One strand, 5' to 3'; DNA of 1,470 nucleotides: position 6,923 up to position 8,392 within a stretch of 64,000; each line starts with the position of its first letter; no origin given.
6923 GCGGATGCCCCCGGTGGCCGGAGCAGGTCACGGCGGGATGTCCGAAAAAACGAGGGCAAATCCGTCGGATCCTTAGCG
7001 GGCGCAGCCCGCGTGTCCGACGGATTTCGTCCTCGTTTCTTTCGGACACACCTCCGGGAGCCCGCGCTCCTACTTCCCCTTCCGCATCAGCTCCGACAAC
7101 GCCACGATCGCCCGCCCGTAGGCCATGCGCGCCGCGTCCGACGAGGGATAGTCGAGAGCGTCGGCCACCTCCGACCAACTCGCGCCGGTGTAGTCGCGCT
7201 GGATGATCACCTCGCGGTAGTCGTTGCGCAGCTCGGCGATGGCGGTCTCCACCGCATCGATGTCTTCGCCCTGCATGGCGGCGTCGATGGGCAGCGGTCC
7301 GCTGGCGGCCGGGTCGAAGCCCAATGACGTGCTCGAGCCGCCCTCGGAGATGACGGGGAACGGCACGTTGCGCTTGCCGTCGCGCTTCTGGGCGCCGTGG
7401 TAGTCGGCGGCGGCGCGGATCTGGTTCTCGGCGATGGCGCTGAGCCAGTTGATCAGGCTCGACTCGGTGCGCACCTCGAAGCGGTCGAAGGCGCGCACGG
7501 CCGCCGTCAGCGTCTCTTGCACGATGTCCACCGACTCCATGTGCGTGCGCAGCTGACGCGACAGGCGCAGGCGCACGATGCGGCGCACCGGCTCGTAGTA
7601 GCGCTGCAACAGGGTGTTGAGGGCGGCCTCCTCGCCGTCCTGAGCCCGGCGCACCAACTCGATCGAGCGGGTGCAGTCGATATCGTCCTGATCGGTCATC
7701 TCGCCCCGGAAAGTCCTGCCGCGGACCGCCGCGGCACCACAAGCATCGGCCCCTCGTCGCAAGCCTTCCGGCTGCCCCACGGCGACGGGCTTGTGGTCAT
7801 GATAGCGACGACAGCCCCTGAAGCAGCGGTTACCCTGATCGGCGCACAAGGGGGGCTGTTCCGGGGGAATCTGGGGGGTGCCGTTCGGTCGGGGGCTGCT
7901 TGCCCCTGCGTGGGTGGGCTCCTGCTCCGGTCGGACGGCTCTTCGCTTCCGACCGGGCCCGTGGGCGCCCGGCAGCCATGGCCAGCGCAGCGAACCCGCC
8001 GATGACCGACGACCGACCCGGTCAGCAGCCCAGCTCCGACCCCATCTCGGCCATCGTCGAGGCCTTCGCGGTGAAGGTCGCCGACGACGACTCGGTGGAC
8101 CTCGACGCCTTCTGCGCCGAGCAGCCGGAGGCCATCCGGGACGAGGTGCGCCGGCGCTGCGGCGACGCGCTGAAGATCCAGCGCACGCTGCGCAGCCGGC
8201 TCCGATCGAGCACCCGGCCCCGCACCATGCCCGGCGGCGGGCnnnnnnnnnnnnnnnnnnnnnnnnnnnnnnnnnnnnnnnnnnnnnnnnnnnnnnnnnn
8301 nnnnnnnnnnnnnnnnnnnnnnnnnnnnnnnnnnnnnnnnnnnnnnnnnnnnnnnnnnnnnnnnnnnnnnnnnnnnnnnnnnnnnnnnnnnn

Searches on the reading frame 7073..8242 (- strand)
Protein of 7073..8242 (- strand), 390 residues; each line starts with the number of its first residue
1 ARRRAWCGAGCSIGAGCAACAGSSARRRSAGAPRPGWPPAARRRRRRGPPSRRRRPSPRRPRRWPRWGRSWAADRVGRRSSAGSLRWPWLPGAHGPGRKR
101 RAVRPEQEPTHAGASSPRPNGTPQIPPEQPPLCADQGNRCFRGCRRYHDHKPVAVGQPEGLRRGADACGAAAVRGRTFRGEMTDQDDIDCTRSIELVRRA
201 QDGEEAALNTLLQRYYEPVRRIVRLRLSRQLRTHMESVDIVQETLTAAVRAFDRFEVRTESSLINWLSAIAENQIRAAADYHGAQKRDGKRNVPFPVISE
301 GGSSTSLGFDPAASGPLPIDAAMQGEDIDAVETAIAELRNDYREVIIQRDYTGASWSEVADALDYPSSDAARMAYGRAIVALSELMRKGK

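Call 86: search_protein_families(library=pfam, proteins=[window:7073-8242:-], max_evalue=0.01)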
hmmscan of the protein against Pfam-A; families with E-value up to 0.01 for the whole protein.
window:7073-8242:- (390 aa): 3 families
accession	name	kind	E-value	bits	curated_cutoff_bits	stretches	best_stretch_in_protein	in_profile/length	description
PF04542.20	Sigma70_r2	-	9.8e-07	28.9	24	1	211-276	1-62/71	Sigma-70 region 2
PF07638.17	Sigma70_ECF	-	1.2e-06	29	21.1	1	195-366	6-164/185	ECF sigma factor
PF08281.18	Sigma70_r4_2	-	0.0011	19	25.7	1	329-366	2-39/54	Sigma-70, region 4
